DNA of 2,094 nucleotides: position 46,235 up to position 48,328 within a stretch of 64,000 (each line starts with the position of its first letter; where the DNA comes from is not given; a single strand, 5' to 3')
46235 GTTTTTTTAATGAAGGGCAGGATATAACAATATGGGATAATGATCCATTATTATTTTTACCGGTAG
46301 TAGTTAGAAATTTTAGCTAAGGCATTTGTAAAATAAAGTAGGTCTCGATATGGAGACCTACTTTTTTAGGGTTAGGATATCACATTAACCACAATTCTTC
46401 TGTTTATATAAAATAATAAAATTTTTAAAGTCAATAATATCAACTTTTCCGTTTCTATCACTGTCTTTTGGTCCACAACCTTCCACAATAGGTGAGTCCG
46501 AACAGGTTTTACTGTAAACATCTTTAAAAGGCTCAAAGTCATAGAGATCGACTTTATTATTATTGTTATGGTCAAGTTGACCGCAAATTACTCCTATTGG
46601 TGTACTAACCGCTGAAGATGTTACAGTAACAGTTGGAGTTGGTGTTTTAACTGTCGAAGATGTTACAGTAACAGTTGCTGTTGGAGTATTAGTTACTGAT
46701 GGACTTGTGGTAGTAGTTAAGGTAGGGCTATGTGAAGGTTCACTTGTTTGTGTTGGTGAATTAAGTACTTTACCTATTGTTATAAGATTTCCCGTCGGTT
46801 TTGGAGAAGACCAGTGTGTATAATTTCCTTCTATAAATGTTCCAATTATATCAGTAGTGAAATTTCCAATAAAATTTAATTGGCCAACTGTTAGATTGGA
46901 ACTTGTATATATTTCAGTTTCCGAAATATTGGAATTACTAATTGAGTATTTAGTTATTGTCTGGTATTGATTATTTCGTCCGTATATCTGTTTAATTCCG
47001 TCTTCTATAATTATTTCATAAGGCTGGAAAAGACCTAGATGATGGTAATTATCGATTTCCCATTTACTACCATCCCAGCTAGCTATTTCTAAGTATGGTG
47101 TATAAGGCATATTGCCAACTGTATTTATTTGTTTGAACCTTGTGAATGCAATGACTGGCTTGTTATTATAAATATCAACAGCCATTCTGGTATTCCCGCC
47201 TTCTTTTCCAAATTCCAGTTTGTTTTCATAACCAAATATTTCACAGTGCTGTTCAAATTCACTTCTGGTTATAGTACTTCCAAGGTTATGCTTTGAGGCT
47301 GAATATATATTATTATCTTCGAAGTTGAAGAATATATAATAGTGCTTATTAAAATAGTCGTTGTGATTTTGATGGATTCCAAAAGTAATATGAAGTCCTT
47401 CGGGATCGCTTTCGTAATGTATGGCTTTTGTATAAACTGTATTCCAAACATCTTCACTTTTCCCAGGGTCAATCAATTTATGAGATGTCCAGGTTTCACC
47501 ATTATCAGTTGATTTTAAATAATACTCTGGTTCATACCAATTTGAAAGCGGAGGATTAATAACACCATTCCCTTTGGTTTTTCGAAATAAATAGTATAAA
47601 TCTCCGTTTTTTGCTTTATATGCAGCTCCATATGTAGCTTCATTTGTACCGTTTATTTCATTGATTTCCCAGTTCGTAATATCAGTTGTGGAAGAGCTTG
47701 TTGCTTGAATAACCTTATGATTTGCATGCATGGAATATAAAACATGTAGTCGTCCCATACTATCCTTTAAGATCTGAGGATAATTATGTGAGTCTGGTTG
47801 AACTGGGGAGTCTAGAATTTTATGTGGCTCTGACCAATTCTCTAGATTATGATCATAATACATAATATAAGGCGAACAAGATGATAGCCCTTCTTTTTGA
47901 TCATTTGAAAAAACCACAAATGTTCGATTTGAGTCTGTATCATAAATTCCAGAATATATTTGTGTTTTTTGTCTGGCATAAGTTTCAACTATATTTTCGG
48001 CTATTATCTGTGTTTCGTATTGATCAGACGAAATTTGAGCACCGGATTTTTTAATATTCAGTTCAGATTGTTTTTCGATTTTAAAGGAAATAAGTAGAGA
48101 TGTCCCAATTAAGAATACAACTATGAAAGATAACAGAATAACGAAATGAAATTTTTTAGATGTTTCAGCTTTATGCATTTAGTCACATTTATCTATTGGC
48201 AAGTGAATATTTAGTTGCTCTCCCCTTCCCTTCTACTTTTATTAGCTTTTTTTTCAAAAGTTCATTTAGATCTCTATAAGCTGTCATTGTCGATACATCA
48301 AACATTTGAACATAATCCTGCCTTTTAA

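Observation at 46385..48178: BNR/Asp-box beta-propeller (sialidase-like) enzyme fused to a Thr/Pro linker and dockerin-like module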

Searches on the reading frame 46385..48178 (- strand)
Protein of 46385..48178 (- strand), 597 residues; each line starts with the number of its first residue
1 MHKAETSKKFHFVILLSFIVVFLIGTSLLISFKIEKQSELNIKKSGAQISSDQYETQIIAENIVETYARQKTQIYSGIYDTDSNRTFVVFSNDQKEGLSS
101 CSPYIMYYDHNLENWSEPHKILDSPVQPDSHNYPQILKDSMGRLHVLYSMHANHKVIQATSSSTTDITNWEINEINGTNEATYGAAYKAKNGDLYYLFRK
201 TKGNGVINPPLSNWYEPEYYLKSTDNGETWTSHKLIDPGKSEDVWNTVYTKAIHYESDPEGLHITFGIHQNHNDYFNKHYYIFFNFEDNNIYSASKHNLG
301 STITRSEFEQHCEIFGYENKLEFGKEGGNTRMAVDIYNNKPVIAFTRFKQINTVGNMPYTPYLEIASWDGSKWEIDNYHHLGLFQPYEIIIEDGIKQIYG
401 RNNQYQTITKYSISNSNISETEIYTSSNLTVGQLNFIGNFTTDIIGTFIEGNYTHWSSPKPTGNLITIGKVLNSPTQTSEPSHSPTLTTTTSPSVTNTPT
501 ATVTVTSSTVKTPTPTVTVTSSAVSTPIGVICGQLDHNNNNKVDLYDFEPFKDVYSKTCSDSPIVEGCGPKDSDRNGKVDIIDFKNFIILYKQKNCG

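Call 3: search_protein_families(library=pfam, proteins=[window:46385-48178:-], max_evalue=1)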
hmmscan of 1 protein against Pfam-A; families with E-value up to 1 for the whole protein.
window:46385-48178:- (597 aa): 4 families
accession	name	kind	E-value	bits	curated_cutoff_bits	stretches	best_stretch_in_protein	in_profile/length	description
PF15892.11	BNR_4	-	8.7e-14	52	27.3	1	119-376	37-267/272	BNR repeat-containing family member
PF13088.12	BNR_2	-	1.2e-07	31.9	31.4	2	79-203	58-184/277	BNR repeat-like domain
PF13405.12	EF-hand_6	-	0.012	15.7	25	0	572-588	10-26/30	EF-hand domain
PF02012.26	BNR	-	0.14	12.6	27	1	223-231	3-11/12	BNR/Asp-box repeat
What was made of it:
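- On Pfam BNR_4 (PF15892): 52.0 bits against 27.3, E 8.7e-14, residues 119-376 (call 3).
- Pfam BNR_4 E 8.7e-14, 52 bits against a cut-off of 27.3 (call 3). Pfam BNR_2 at 31.9 bits, just above its 31.4 cut-off (call 3).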

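Call 4: search_protein_families(library=ncbifam, proteins=[window:46385-48178:-], max_evalue=1)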
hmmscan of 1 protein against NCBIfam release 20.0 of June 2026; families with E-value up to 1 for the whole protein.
window:46385-48178:- (597 aa): 1 family
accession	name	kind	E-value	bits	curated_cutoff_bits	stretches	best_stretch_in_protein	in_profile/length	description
NF008298.1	PRK11086.1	subfamily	0.13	10.7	520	1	12-92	10-91/529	DcuS/MalK family sensor histidine kinase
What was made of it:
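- Tried and rejected: NCBIfam has no model for the protein (call 4).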

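Call 5: search_solved_structures(query=window:46385-48178:-, max_evalue=10, show_alignments=3)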
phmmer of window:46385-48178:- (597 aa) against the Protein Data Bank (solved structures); distinct sequences matched with E-value up to 10: 10.
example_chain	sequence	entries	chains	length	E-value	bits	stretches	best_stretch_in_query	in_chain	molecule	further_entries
5uam_A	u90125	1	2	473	0.00018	23.3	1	102-232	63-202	Ulvan Lyase-PL25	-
5uas_A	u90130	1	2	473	0.0014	20.4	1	102-232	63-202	UlvanLyase-PL25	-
7dcv_A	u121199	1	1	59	0.29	12.7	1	8-56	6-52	Programmed cell death 1 ligand 1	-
6kg8_A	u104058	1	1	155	0.43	12.1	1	506-568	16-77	Probably cellulosomal scaffolding protein, secreted cellulose-binding and cohesin domain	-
6kgc_A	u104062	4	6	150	0.44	12.1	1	511-568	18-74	Probably cellulosomal scaffolding protein, secreted cellulose-binding and cohesin domain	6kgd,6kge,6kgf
5hx0_A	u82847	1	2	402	0.5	11.9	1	180-233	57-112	Uncharacterized protein Dfer_1899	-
1c7v_A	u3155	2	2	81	1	10.9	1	538-595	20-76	CALCIUM VECTOR PROTEIN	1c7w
2m97_A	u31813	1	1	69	1.1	10.8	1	536-585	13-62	Optimized Ratiometric Calcium Sensor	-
8ory_A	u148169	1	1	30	3.1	9.3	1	8-33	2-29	Notch 1 extracellular truncation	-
6tm2_E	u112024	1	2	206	5.4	8.5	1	448-517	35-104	Mucin-2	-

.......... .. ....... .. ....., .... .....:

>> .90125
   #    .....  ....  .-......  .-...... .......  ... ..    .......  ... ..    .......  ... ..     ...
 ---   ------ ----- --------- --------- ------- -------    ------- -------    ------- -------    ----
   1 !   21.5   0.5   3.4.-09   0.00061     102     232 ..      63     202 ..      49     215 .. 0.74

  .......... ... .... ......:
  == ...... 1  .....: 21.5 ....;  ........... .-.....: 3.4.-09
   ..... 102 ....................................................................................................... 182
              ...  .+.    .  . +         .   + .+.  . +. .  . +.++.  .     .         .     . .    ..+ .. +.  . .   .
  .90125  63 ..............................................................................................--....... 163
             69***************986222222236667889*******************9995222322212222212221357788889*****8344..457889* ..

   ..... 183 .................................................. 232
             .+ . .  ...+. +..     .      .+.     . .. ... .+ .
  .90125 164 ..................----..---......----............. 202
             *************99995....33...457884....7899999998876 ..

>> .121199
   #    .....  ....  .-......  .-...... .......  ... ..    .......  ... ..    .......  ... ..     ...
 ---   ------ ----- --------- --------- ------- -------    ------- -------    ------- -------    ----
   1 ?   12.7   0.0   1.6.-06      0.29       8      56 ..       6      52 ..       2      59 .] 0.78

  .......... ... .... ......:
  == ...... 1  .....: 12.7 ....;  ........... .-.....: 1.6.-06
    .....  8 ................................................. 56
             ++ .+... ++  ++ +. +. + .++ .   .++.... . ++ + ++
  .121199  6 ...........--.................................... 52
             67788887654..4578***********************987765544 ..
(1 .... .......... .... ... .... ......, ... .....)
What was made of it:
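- On CAZy PL25: Single-sequence phmmer gives E 1.8e-4 over 130 residues only (call 5).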

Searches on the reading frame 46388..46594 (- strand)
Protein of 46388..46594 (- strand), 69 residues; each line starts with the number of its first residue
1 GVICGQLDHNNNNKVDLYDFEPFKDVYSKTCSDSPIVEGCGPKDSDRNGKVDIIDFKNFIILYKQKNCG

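Call 27: search_solved_structures(query=A3, max_evalue=10, show_alignments=2)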
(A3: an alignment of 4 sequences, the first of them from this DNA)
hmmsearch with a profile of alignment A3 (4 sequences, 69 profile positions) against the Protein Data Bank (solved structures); distinct sequences matched with E-value up to 10: 11.
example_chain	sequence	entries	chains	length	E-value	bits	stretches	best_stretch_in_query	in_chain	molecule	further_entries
1c7v_A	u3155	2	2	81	0.0025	21.1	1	17-64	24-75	CALCIUM VECTOR PROTEIN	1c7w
2m97_A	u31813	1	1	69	0.18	15.3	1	7-62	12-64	Optimized Ratiometric Calcium Sensor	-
3l19_A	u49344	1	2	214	0.39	14.2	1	7-34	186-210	Calcium/calmodulin dependent protein kinase with a kinase domain and 4 calmodulin like EF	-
4duq_A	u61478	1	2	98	1.1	12.6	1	2-26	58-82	Protein S100-A2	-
2rgi_A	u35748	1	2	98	1.4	12.4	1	2-25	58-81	Protein S100-A2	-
1u0l_A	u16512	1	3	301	1.8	12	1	22-63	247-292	Probable GTPase engC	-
2sas_A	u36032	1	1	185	1.9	11.9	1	14-37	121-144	SARCOPLASMIC CALCIUM-BINDING PROTEIN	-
5nrk_B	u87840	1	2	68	2.1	11.8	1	42-57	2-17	DocCel5: Type I dockerin repeat domain from A. cellulolyticus family 5 endoglucanase WP_01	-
3lij_A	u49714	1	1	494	4.1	10.9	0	7-33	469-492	Calcium/calmodulin dependent protein kinase with a kinase domain and 4 calmodulin like EF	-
5nrm_B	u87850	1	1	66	4.2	10.8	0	42-57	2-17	DocCel5: Type I dockerin repeat domain from A. cellulolyticus family 5 endoglucanase WP_01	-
8c0t_A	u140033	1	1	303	4.2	10.8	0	8-60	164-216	mNeonGreen,Optimized Ratiometric Calcium Sensor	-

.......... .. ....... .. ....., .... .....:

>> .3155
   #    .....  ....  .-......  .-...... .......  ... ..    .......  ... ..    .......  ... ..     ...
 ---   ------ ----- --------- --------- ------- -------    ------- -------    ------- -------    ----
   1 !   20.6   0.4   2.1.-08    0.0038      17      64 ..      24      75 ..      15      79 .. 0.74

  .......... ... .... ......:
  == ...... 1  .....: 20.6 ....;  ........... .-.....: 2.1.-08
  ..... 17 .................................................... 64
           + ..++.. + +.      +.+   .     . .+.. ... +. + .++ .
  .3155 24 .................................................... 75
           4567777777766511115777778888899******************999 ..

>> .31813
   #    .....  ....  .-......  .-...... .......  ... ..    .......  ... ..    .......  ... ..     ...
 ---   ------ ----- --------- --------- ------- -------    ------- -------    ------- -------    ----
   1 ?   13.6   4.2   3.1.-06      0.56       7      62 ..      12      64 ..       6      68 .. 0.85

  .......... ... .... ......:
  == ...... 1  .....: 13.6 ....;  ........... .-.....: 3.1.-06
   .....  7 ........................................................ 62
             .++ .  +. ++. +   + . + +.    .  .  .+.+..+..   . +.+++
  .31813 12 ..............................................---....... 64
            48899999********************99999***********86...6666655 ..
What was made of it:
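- Tried and rejected: A PDB profile search with the module gave only EF-hand proteins (E 0.0025) and weak dockerin hits (call 27).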

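Call 43: find_homologous_proteins(query=A3, max_evalue=0.01)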
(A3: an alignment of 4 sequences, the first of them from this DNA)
Query A3 (4 sequences): 3 candidates shared short words with the query, none scored E <= 0.01.

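Call 45: find_related_loci(query=A3, collection=genome_contigs, flank=3000)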
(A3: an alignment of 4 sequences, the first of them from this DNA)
Query A3 (69 aa) in genome_contigs; peptide patterns used: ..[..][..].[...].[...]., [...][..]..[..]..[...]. (x = any residue, [..] = any of these).
31 stretches matched a pattern, but none encodes a relative of the query by tblastn (E <= 1e-3).

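Call 50: predict_structure(alignment_id=A3)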
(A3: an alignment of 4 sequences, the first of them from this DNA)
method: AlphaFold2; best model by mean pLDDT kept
length: 69 residues; sequences in the alignment: 4
mean_pLDDT: 60.7   pTM: 0.41
mean pLDDT of the five models: 60.7, 57.4, 54.4, 53.4, 46.4
residues with pLDDT >= 90: 0; 70-90: 14; 50-70: 43; < 50: 12
segments of 3 or more residues with pLDDT < 50: 1-5, 28-34
pLDDT, mean of each block of 10 residues (from residue 1): 52 66 54 53 69 70 63
secondary structure, 60 per line:
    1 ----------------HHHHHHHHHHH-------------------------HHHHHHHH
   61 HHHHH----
elements in order: H17-27 H53-65
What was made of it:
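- On Dockerin type I (PF00404): The model shows exactly two helices, one after each loop, but at low confidence (call 50).
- Its model is poor (pLDDT 60.7; call 50).
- Tried and rejected: AlphaFold of the module alone gave a poor model (pLDDT 60.7; call 50).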

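Call 53: fold_search(model_id=the predicted structure, library=pdb)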
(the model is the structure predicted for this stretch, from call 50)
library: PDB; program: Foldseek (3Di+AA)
matches with E <= 10: 13; with E <= 0.001: 0
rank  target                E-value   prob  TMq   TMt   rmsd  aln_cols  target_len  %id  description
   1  2vn5_B                1.7e+00  0.11  0.25  0.29   8.9        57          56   24  The Clostridium cellulolyticum dockerin displays a dual binding mode for its cohesin partner (released 2008-05-20)
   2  6u39_E                2.0e+00  0.10  0.30  0.17  10.8        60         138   22  2.4 Angstrom crystal structure of the D129G Ca-CaM:CaV1.2 IQ domain complex (released 2020-02-19)
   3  1j1d_A                2.6e+00  0.08  0.26  0.14   8.9        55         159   22  Crystal structure of the 46kDa domain of human cardiac troponin in the Ca2+ saturated form (released 2003-07-15)
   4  2ozn_B                3.4e+00  0.15  0.33  0.19   7.5        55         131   18  The Cohesin-Dockerin Complex of NagJ and NagH from Clostridium perfringens (released 2008-05-06)
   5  6u39_K                3.6e+00  0.07  0.30  0.17  10.7        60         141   22  2.4 Angstrom crystal structure of the D129G Ca-CaM:CaV1.2 IQ domain complex (released 2020-02-19)
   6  6u39_C                4.3e+00  0.02  0.21  0.12  10.4        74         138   12  2.4 Angstrom crystal structure of the D129G Ca-CaM:CaV1.2 IQ domain complex (released 2020-02-19)
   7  6u39_G                5.6e+00  0.06  0.29  0.17  11.1        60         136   18  2.4 Angstrom crystal structure of the D129G Ca-CaM:CaV1.2 IQ domain complex (released 2020-02-19)
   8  6u39_O                6.4e+00  0.06  0.30  0.17  11.0        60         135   18  2.4 Angstrom crystal structure of the D129G Ca-CaM:CaV1.2 IQ domain complex (released 2020-02-19)
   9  2opo_C                6.8e+00  0.02  0.24  0.21  12.5        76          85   13  Crystal structure of the calcium-binding pollen allergen Che a 3 (released 2007-02-06)
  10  6u39_Q                7.7e+00  0.04  0.27  0.15   8.8        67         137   15  2.4 Angstrom crystal structure of the D129G Ca-CaM:CaV1.2 IQ domain complex (released 2020-02-19)
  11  6u39_S                8.2e+00  0.04  0.30  0.17  11.1        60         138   18  2.4 Angstrom crystal structure of the D129G Ca-CaM:CaV1.2 IQ domain complex (released 2020-02-19)
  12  6u39_M                8.8e+00  0.04  0.30  0.17  10.8        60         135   18  2.4 Angstrom crystal structure of the D129G Ca-CaM:CaV1.2 IQ domain complex (released 2020-02-19)
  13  1j1d_D                9.4e+00  0.02  0.25  0.13   9.2        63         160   19  Crystal structure of the 46kDa domain of human cardiac troponin in the Ca2+ saturated form (released 2003-07-15)
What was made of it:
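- On Dockerin type I (PF00404): Foldseek on the poor model was not significant (call 53).
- Tried and rejected: Its Foldseek hits were not significant: a C. cellulolyticum dockerin ranked first at E 1.7, followed by calmodulin and troponin (call 53).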

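Call 67: find_related_loci(query=A3, collection=metagenome_contigs, flank=3000)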
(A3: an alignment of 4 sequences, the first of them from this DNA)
Query A3 (69 aa) in metagenome_contigs; peptide patterns used: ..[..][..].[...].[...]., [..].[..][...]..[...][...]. (x = any residue, [..] = any of these).
332 stretches matched a pattern, but none encodes a relative of the query by tblastn (E <= 1e-3).
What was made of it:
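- Closest known: Type I dockerin. Different: This variant was not found outside this contig in three searches (calls 43, 45, 67).
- Tried and rejected: Searching for the Cys-bracketed module elsewhere gave nothing: profile search of 5.8 billion proteins (call 43; the query is short and did not even recover itself), GTDB genome contigs (call 45) and JGI metagenome contigs (call 67).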

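Call 74: search_protein_families(library=pfam, alignment_id=A3, max_evalue=10)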
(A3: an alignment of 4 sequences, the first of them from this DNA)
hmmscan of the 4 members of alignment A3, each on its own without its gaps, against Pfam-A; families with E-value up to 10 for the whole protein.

A. member 1, seq(69 aa): 5 families
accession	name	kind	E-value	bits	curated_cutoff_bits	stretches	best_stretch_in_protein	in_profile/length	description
PF13405.12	EF-hand_6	-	0.00016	21.5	25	2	44-60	10-26/30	EF-hand domain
PF00036.39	EF-hand_1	-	0.0089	16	25.4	1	44-60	10-26/29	EF hand domain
PF13499.12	EF-hand_7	-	0.021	15.6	30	0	44-60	12-28/67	EF-hand domain pair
PF00404.24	Dockerin_1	-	0.025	15.2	22.9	1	43-56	2-15/57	Dockerin type I domain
PF13202.12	EF-hand_5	-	0.33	11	25.9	1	44-59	9-24/25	EF hand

B. families by the number of members that match (of 4 scanned): 5 families
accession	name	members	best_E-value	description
PF13405.12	EF-hand_6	4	0.00016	EF-hand domain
PF13499.12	EF-hand_7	3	0.0015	EF-hand domain pair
PF00036.39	EF-hand_1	3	0.0023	EF hand domain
PF00404.24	Dockerin_1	2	0.014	Dockerin type I domain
PF13202.12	EF-hand_5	1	0.33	EF hand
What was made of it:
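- On Dockerin type I (PF00404): EF-hand models are also sub-threshold (call 74).
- Closest known: Type I dockerin. Different: Below Pfam's cut-off (call 74).
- The dockerin-like module is below Pfam thresholds (15.2 vs 22.9 bits; call 74).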
